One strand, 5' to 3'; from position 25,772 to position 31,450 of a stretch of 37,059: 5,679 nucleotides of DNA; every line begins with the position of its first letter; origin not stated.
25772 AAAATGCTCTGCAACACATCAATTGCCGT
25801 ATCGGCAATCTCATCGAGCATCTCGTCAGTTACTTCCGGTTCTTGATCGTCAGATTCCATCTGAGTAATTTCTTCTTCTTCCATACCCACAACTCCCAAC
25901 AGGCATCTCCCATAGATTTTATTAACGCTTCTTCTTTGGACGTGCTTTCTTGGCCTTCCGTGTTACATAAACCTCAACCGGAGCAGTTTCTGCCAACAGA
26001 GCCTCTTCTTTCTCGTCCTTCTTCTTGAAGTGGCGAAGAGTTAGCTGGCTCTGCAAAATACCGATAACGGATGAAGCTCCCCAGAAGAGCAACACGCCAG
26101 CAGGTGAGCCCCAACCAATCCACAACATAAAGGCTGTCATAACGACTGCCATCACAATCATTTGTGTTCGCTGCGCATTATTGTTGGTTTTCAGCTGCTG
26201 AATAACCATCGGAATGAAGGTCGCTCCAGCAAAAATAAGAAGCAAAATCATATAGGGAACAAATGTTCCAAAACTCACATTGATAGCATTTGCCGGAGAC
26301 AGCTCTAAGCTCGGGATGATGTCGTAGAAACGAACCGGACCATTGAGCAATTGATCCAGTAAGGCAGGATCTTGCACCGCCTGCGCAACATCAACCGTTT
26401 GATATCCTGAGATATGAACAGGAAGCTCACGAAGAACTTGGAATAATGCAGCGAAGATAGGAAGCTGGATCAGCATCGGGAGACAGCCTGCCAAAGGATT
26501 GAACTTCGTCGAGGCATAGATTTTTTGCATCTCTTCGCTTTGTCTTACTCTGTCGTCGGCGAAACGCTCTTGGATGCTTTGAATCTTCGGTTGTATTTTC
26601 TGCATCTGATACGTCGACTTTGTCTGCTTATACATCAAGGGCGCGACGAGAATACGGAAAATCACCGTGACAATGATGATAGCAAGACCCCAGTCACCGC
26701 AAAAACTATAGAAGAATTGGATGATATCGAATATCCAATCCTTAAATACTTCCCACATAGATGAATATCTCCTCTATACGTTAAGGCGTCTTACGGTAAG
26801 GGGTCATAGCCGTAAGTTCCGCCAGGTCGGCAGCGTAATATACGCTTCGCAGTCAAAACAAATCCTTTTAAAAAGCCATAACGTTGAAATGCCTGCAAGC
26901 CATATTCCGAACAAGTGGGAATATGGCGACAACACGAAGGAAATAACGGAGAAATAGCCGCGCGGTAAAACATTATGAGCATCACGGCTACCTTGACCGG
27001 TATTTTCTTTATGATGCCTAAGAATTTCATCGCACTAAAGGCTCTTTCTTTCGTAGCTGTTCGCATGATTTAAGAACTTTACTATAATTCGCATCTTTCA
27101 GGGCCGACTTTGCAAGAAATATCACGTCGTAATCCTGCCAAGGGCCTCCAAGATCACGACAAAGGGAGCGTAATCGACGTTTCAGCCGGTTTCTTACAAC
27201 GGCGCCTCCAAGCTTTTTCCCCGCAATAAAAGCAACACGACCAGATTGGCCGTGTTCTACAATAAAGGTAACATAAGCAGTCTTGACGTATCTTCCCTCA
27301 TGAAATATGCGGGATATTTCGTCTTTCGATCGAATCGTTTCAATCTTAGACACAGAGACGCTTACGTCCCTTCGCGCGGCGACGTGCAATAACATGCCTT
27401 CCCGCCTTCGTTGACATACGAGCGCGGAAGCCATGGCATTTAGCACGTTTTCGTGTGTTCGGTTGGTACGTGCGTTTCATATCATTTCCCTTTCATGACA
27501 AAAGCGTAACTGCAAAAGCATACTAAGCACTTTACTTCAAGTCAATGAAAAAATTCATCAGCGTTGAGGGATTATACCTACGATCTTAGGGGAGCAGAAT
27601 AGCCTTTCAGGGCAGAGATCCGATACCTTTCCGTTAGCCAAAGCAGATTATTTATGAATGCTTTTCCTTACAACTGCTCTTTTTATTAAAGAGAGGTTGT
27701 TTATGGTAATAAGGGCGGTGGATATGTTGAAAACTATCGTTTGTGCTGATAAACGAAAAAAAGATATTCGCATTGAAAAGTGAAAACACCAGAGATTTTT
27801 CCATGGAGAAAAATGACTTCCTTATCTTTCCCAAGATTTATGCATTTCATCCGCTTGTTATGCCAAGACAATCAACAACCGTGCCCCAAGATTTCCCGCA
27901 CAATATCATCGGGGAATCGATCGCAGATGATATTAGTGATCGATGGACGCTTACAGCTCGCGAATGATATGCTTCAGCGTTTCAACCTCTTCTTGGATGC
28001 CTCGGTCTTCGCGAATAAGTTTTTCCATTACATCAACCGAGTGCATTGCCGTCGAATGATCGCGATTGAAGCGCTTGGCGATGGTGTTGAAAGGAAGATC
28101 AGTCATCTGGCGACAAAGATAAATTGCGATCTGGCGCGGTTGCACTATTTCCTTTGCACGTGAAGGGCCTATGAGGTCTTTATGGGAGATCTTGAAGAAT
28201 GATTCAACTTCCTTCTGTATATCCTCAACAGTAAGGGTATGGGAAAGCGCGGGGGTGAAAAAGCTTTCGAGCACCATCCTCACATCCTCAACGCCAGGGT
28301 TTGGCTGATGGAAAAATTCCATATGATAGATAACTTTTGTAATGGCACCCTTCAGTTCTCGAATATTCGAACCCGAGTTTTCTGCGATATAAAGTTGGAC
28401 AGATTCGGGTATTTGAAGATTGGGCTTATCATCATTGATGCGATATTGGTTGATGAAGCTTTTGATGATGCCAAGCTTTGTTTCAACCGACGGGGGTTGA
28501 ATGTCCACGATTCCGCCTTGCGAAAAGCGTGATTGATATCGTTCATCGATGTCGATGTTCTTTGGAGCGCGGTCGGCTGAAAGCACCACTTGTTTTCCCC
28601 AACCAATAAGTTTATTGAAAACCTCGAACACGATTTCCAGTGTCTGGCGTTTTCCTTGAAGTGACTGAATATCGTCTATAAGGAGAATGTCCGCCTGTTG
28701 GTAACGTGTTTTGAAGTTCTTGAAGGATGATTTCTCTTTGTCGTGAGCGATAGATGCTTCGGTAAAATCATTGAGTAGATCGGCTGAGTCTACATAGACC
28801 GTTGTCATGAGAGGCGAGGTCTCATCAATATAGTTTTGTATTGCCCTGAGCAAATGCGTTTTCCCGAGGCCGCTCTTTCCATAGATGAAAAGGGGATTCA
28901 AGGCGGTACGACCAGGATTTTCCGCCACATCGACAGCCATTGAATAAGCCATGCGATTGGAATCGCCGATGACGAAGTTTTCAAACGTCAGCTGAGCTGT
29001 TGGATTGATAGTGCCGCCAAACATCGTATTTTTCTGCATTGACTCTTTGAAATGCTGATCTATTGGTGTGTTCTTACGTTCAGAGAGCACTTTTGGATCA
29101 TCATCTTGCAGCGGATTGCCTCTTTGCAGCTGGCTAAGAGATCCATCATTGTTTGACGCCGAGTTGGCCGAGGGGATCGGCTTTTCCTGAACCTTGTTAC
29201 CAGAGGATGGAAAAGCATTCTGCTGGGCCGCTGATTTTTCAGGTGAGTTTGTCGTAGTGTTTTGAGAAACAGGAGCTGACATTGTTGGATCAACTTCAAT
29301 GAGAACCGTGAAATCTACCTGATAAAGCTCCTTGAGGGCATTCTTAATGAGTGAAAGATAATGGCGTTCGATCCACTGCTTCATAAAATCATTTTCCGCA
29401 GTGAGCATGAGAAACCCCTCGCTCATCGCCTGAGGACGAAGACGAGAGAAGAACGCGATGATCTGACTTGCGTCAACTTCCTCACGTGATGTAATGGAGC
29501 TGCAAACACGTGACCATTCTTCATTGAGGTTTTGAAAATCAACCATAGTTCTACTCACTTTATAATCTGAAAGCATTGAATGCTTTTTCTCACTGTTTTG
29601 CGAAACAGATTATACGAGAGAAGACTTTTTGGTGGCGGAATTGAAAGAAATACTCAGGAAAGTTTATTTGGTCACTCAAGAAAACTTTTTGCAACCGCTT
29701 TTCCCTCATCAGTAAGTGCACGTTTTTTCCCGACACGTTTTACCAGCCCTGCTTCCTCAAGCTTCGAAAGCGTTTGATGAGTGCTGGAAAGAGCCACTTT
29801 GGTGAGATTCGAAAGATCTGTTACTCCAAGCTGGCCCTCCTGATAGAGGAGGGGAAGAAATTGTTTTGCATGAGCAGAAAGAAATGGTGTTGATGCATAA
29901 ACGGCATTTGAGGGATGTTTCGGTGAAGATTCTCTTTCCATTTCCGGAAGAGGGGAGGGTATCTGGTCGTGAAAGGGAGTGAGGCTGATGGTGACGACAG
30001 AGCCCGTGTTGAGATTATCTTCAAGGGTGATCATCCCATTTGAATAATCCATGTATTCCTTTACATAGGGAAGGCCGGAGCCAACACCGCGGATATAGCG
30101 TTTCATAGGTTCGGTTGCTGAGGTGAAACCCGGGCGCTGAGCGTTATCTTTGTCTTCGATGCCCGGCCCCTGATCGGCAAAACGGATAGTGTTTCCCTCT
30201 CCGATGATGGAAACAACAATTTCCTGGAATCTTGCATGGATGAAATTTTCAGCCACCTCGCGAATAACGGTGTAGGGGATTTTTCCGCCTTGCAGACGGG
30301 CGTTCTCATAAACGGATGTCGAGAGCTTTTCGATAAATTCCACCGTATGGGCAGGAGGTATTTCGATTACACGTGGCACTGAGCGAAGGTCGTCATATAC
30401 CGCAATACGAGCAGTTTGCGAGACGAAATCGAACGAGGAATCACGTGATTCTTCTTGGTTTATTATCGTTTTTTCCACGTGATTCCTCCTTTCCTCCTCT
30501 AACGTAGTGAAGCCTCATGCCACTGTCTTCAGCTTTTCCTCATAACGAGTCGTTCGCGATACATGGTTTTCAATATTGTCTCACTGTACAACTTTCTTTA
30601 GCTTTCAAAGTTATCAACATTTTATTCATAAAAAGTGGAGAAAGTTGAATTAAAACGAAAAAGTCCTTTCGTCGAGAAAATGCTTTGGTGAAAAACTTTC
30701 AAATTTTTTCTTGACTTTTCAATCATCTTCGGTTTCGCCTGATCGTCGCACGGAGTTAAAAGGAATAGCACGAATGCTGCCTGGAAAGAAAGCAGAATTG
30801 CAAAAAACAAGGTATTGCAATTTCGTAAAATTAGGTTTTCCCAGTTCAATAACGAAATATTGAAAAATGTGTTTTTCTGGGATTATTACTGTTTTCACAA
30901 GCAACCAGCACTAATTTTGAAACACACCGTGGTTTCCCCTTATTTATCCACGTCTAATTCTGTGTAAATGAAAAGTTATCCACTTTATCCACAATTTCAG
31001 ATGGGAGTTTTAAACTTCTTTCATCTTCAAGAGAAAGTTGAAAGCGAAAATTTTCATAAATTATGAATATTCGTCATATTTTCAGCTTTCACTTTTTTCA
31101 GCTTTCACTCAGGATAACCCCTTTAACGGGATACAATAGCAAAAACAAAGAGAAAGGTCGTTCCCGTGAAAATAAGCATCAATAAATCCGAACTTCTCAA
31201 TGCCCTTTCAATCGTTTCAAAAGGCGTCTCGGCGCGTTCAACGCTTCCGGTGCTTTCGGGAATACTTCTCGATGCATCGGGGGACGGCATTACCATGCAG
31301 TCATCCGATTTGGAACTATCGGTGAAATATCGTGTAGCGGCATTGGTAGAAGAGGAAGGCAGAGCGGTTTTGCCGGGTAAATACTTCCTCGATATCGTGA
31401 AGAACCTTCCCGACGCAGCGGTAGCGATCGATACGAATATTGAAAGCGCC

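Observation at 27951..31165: dnaA is inverted relative to dnaN and separated from oriC by an extra gene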

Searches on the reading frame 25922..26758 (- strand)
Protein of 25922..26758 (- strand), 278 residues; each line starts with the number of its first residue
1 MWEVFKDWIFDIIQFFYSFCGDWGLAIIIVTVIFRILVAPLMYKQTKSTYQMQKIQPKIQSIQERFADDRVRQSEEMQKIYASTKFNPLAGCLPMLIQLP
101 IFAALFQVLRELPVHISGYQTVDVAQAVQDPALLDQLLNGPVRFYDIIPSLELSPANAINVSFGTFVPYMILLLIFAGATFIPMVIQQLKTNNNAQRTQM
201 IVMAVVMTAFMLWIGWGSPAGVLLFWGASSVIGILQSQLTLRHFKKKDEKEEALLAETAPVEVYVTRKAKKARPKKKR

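Call 5: search_protein_families(library=pfam, proteins=[window:25922-26758:-])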
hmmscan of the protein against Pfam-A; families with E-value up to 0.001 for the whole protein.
window:25922-26758:- (278 aa): 1 family
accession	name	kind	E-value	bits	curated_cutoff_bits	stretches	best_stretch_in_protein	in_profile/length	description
PF02096.25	60KD_IMP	-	3.5e-46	157.6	35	1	23-239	1-160/163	60Kd inner membrane protein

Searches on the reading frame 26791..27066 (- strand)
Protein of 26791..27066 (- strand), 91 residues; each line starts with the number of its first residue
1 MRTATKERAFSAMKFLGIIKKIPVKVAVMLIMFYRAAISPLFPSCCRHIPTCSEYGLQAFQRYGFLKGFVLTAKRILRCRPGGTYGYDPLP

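Call 6: search_protein_families(library=ncbifam, proteins=[window:26791-27066:-])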
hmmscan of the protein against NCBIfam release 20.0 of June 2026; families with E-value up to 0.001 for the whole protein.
window:26791-27066:- (91 aa): 1 family
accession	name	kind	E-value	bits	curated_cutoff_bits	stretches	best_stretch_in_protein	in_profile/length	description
TIGR00278.2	TIGR00278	equivalog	3.9e-24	84.3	40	1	25-86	2-63/64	membrane protein insertion efficiency factor YidD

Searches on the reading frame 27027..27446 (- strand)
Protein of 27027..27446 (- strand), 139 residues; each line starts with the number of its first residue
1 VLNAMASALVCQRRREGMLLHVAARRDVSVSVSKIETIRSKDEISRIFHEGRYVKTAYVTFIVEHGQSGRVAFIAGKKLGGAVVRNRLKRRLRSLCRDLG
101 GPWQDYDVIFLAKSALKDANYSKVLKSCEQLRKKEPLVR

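Call 5: search_protein_families(library=pfam, proteins=[window:27027-27446:-])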
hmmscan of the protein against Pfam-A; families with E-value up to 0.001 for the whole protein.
window:27027-27446:- (139 aa): 1 family
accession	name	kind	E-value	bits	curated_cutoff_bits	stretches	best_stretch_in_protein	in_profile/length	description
PF00825.24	Ribonuclease_P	-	4.7e-20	72.1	22.3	1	34-134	3-107/109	Ribonuclease P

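Call 6: search_protein_families(library=ncbifam, proteins=[window:27027-27446:-])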
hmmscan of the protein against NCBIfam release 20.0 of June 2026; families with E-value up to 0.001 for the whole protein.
window:27027-27446:- (139 aa): 2 families
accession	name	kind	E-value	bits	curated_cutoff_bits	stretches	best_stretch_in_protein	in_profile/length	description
TIGR00188.1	rnpA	equivalog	9.3e-15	54.8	38.35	1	34-134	3-106/111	ribonuclease P protein component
NF002507.0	PRK01903.1-1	equivalog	2.8e-05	24.3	225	1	32-94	14-85/150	ribonuclease P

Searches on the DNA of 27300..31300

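Call 38: search_rna_families(source=window, start=27300, end=31300, threshold=evalue, max_evalue=1)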
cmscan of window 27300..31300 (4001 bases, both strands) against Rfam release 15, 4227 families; matches with E-value up to 1: 0.
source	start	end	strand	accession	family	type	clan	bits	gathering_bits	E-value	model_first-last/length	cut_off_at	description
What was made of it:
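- Tried and rejected: Rfam gives no hit at E<=1 in 27300-31300 (call 38).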

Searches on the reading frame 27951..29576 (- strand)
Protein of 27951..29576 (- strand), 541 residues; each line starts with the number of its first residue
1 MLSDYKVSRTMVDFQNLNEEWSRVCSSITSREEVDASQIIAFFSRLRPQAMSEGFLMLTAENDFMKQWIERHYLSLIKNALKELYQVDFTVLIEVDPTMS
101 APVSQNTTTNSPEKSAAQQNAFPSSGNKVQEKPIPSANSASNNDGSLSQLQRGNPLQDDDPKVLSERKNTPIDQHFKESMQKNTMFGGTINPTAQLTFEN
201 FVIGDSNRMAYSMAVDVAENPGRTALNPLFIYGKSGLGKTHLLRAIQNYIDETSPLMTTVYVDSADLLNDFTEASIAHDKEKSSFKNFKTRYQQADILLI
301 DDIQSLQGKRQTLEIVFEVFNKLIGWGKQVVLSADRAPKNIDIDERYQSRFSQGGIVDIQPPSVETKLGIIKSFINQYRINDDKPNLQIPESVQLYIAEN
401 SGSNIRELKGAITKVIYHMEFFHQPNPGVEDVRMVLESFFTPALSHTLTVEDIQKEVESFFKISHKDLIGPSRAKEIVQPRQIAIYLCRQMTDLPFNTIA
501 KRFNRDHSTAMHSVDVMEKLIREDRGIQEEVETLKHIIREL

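Call 5: search_protein_families(library=pfam, proteins=[window:27951-29576:-])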
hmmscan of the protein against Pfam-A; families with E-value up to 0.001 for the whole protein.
window:27951-29576:- (541 aa): 8 families
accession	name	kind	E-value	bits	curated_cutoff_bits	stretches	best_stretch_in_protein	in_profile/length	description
PF00308.24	Bac_DnaA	-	1e-49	169.3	23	1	195-357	4-161/162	Bacterial DnaA ATPAse domain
PF08299.17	Bac_DnaA_C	-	1.1e-24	86.6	31.5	1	450-515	1-67/69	Bacterial dnaA protein helix-turn-helix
PF11638.13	DnaA_N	-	2.6e-10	40.3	24.6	1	19-82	2-64/65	DnaA N-terminal domain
PF00004.35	AAA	-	1.1e-06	29.6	21.2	1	230-342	2-115/131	ATPase family associated with various cellular activities (AAA)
PF01637.24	ATPase_2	-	2.4e-05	24.7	33.2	1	226-344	20-126/225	ATPase domain predominantly from Archaea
PF01695.23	IstB_IS21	-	6.1e-05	23.1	24.1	1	229-331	95-190/238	IstB-like ATP binding protein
PF13191.12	AAA_16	-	0.00011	23.2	32.6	1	224-332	22-136/167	AAA ATPase domain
PF13401.12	AAA_22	-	0.00032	21.4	27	0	229-318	8-106/130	AAA domain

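Call 6: search_protein_families(library=ncbifam, proteins=[window:27951-29576:-])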
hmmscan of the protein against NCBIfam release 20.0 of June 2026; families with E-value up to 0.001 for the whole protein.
window:27951-29576:- (541 aa): 17 families
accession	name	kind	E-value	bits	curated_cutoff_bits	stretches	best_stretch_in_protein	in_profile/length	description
TIGR00362.1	DnaA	equivalog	2.5e-119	399.2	343.9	1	21-537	1-436/437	chromosomal replication initiator protein DnaA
NF001154.0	PRK00149.3-3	equivalog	6.1e-84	282.6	410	1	168-538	95-458/462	chromosomal replication initiator protein DnaA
NF009087.0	PRK12422.1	equivalog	9.7e-53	179.9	657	1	177-537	91-442/455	chromosomal replication initiator protein DnaA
TIGR03420.1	DnaA_homol_Hda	equivalog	4.3e-21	75.5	194.8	1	190-411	6-201/226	DnaA regulatory inactivator Hda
NF005304.0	PRK06835.1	equivalog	2.1e-12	46.8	215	1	223-350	181-300/330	ATP-binding protein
NF038214.1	IS21_help_AAA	equivalog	2e-09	37.5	200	1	229-325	93-182/232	IS21-like element helper ATPase IstB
NF005992.0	PRK08116.1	subfamily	2.6e-09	36.6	189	1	189-322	75-206/269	hypothetical protein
NF005378.0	PRK06921.1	subfamily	1.3e-08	34.2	207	1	196-353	81-242/266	hypothetical protein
NF005982.0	PRK08084.1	equivalog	1.1e-07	31.7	268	1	197-371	20-176/235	DnaA inactivator Hda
NF006505.0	PRK08939.1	equivalog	4.6e-07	29.4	228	1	194-303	122-226/306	primosomal protein DnaI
NF009043.0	PRK12377.1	subfamily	4.4e-06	26.5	389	1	194-307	69-176/248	ATP-binding protein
NF004686.0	PRK06030.1-1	equivalog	1.6e-05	24.9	148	1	459-538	61-140/151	hypothetical protein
NF004688.0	PRK06030.1-3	equivalog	4.5e-05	23.5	136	1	465-539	38-112/123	hypothetical protein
NF006616.1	PRK09183.1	subfamily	0.00016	21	300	1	230-323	104-191/253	IS21-like element helper ATPase IstB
NF053861.1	DS8_antiphage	equivalog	0.00023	19.1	790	1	227-339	371-485/994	anti-phage protein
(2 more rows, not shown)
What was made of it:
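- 27951..29576 (-): dnaA. The ORF is 541 aa. The probable true start is the ATG at 29546. TIGR00362 at 399 bits (call 6).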
